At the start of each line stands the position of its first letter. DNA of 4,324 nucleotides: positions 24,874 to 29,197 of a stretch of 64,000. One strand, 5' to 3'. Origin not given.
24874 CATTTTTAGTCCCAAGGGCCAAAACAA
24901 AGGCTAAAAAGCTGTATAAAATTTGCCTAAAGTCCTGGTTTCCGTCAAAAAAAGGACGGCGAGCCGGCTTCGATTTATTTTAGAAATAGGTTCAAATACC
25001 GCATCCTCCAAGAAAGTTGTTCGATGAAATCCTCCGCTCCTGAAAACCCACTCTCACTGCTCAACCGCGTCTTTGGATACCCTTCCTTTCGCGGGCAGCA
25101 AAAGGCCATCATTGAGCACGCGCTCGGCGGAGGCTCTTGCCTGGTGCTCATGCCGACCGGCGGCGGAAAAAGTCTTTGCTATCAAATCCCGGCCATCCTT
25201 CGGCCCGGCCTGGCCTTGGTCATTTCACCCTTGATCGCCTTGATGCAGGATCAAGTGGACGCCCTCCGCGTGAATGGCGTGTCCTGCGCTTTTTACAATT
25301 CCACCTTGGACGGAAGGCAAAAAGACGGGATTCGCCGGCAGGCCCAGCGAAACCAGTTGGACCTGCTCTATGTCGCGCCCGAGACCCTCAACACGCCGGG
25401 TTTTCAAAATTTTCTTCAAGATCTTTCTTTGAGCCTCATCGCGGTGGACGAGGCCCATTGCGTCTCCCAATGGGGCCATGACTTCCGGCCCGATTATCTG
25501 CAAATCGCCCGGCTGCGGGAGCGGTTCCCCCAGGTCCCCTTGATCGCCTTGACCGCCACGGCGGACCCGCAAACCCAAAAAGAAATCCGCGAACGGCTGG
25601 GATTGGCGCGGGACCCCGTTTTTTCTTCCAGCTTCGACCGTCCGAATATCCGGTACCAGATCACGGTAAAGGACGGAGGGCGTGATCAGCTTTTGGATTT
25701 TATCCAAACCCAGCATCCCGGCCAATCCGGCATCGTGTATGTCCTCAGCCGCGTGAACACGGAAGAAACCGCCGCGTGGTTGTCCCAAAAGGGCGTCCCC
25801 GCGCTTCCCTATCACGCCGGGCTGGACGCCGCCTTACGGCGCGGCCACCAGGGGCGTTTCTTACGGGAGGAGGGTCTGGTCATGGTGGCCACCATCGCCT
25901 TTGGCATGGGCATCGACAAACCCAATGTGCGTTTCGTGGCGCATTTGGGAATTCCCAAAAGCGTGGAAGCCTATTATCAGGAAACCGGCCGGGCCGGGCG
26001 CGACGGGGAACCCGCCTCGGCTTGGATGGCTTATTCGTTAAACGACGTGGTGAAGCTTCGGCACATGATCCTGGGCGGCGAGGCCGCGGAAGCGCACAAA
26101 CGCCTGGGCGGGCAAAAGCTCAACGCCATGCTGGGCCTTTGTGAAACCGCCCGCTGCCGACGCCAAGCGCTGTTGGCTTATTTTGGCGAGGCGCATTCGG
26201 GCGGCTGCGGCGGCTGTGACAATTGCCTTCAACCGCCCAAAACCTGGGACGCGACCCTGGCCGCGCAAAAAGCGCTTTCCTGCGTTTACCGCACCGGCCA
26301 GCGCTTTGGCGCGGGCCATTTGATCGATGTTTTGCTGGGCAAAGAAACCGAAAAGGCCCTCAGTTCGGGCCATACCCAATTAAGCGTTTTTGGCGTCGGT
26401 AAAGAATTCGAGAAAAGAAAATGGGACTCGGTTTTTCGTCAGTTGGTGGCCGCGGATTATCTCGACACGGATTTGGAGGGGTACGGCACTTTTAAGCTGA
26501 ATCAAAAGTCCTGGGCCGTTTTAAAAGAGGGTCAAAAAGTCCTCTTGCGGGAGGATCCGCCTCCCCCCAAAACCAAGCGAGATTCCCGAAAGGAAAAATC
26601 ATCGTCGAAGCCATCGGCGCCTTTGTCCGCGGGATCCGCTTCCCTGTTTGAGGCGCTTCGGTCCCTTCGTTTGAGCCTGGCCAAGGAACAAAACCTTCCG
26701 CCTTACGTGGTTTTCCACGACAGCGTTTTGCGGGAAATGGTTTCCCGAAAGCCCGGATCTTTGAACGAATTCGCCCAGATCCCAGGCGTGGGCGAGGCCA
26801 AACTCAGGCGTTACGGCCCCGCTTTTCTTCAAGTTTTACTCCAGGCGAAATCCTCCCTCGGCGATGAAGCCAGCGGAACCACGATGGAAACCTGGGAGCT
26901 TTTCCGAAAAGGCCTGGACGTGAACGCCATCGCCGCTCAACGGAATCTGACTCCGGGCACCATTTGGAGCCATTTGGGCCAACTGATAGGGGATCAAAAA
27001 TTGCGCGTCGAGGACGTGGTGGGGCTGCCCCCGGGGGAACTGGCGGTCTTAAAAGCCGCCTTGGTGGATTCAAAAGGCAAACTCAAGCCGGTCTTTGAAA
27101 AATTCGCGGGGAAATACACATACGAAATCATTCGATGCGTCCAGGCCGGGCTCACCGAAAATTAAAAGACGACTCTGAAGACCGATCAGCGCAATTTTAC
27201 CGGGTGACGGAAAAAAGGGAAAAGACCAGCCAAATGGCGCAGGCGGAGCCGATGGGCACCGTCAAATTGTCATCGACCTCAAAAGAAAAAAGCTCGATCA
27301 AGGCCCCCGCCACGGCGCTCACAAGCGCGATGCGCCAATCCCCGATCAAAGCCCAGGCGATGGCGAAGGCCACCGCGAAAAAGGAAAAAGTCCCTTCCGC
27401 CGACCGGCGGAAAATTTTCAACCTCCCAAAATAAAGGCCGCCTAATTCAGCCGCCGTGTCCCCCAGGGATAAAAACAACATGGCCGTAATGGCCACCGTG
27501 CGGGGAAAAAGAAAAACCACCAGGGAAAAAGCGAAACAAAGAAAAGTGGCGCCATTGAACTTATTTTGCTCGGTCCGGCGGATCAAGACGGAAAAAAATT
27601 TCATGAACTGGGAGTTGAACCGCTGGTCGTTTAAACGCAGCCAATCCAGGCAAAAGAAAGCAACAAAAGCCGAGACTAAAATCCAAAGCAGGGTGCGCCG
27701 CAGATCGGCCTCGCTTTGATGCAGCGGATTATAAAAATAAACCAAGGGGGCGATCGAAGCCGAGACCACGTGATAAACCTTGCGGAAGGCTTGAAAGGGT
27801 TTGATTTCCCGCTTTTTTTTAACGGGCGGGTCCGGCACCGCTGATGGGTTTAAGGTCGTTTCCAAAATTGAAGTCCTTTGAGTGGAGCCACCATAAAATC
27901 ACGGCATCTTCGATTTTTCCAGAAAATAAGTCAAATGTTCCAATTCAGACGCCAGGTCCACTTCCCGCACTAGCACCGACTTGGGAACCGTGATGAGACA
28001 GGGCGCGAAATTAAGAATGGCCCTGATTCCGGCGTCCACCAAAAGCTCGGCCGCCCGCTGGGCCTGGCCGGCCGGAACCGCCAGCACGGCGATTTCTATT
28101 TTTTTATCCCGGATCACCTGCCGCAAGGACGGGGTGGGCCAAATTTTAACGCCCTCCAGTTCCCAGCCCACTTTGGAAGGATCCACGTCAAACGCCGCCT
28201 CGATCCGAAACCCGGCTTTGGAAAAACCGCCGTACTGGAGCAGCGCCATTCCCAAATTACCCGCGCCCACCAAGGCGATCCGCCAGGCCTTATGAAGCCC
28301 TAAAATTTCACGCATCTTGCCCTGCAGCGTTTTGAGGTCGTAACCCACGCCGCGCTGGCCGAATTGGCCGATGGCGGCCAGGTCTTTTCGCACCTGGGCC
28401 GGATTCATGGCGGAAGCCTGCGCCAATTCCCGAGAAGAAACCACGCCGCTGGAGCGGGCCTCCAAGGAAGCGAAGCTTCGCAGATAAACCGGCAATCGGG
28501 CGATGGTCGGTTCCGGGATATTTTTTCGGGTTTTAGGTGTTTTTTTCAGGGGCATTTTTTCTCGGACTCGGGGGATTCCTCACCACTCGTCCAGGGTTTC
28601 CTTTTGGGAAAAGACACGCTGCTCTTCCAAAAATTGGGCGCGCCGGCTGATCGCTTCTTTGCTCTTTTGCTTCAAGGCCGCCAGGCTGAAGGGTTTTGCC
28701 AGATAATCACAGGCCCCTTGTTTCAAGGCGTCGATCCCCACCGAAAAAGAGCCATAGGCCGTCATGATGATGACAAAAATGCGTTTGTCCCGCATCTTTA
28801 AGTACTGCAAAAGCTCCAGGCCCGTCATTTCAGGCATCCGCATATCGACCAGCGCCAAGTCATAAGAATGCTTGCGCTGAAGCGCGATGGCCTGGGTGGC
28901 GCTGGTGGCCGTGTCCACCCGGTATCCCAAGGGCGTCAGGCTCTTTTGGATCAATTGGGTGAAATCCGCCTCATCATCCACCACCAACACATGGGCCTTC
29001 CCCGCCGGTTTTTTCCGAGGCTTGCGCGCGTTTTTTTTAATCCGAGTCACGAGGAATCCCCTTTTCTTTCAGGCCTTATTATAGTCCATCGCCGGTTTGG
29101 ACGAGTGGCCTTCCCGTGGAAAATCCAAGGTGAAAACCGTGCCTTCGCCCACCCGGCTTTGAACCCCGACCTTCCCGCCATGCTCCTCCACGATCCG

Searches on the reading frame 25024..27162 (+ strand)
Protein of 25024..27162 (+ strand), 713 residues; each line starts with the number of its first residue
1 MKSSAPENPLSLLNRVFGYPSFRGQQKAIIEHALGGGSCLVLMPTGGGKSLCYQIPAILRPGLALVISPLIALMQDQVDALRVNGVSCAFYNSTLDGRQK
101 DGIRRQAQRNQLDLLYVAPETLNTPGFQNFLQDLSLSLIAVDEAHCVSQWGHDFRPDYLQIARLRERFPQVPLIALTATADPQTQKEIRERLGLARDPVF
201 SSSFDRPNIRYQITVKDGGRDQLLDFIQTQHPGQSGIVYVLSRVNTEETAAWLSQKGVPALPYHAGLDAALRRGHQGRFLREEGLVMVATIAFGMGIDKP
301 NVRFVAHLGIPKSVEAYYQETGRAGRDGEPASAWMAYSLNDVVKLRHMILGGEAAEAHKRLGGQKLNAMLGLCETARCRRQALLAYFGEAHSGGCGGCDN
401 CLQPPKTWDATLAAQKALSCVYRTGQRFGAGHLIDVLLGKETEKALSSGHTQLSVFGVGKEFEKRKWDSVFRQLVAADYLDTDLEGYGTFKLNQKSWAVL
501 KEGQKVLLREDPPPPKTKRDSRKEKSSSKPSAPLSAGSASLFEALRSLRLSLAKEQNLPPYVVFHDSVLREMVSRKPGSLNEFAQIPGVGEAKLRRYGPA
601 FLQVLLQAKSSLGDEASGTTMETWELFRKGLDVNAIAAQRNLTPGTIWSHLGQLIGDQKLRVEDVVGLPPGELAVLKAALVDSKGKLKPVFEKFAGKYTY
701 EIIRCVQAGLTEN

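Call 42: search_protein_families(library=pfam, proteins=[window:25024-27162:+], max_evalue=0.001)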
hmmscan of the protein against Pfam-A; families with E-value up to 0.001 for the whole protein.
window:25024-27162:+ (713 aa): 6 families
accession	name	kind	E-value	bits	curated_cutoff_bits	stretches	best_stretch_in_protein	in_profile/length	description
PF09382.16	RQC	-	1.2e-38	131.8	23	1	404-515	1-112/114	RQC domain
PF00270.35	DEAD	-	5.5e-25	88.5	26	1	25-187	3-166/167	DEAD/DEAH box helicase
PF00570.28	HRDC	-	4.3e-23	81.5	23.8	1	540-605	3-68/68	HRDC domain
PF16124.10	RecQ_Zn_bind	-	1e-19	71.4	25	1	340-402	2-66/66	RecQ zinc-binding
PF14493.12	HTH_40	-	8.1e-18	64.9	27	1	619-707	1-89/89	Helix-turn-helix domain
PF00271.37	Helicase_C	-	3.3e-15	56.7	23.5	1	222-328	5-110/110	Helicase conserved C-terminal domain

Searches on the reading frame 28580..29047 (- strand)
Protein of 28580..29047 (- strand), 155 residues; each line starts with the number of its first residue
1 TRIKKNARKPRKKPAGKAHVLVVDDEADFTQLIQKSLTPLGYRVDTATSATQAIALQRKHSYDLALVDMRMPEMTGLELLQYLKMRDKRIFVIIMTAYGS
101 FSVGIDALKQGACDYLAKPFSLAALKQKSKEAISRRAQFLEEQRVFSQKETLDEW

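Call 42: search_protein_families(library=pfam, proteins=[window:28580-29047:-], max_evalue=0.001)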
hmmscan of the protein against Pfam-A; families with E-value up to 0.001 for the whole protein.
window:28580-29047:- (155 aa): 2 families
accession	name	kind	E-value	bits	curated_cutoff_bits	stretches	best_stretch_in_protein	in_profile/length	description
PF00072.30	Response_reg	-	8e-29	100.5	30.2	1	20-128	1-109/111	Response regulator receiver domain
PF16534.11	ULD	-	1.5e-05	25.5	27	1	8-83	24-99/109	Ubiquitin-like oligomerisation domain of SATB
